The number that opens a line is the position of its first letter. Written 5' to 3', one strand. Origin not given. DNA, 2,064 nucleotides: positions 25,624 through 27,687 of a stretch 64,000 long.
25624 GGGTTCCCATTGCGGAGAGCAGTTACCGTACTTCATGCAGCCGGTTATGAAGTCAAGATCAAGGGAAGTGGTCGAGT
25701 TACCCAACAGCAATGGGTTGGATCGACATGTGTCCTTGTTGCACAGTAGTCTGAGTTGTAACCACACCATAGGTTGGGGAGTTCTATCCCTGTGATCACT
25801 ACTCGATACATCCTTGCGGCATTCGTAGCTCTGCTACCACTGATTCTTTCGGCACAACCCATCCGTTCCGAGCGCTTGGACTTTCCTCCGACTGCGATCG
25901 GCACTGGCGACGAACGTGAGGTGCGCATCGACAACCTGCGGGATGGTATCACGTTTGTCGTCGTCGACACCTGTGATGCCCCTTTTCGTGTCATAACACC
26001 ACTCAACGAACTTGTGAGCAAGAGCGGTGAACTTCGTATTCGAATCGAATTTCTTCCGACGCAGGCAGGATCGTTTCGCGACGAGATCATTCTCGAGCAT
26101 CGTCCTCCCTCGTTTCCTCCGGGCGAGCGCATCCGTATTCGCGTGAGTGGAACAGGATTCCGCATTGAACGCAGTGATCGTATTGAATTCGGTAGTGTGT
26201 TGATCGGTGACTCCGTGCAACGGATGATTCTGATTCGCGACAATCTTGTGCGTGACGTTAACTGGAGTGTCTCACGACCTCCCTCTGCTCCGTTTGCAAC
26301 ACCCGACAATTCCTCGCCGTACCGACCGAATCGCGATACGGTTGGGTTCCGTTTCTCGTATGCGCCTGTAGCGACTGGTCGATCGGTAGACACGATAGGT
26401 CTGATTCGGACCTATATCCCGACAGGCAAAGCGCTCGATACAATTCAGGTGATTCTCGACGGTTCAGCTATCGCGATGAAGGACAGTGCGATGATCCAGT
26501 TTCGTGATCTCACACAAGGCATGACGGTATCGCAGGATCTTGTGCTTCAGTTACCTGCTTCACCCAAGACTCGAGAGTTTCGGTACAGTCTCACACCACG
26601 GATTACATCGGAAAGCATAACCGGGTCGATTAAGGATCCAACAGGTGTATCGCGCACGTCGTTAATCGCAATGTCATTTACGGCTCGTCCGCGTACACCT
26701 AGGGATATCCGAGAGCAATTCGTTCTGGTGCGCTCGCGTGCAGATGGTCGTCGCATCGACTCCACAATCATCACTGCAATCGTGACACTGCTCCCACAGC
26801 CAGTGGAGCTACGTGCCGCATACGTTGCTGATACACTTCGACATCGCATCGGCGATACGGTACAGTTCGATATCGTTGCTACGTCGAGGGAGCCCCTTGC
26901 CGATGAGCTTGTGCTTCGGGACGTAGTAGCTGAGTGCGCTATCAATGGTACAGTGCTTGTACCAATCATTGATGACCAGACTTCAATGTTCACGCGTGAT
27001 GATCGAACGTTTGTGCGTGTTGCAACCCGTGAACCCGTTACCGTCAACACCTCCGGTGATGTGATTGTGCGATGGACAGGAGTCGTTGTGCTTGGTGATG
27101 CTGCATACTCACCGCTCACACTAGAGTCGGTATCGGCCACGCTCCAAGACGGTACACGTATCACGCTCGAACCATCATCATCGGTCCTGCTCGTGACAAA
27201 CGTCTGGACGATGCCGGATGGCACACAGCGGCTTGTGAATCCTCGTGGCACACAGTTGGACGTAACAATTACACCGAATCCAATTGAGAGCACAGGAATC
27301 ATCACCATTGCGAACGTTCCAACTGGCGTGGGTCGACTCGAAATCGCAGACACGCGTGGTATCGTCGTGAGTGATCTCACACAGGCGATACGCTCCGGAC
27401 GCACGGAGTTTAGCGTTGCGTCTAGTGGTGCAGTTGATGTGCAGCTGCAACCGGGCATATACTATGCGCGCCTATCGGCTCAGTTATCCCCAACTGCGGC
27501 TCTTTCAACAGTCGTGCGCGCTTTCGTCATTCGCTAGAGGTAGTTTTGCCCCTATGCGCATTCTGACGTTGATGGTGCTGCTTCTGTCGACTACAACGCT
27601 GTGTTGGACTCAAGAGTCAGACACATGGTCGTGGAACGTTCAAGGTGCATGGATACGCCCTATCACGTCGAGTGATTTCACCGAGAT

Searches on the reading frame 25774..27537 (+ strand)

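Call 72: search_protein_families(library=pfam, max_evalue=0.0001, proteins=[window:25774-27537:+])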
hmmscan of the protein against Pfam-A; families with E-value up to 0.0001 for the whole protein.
window:25774-27537:+ (587 aa): 1 family
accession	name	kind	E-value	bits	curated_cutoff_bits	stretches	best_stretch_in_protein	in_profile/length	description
PF15780.11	ASH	-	1e-05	26.1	27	0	32-105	11-86/98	Abnormal spindle-like microcephaly-assoc'd, ASPM-SPD-2-Hydin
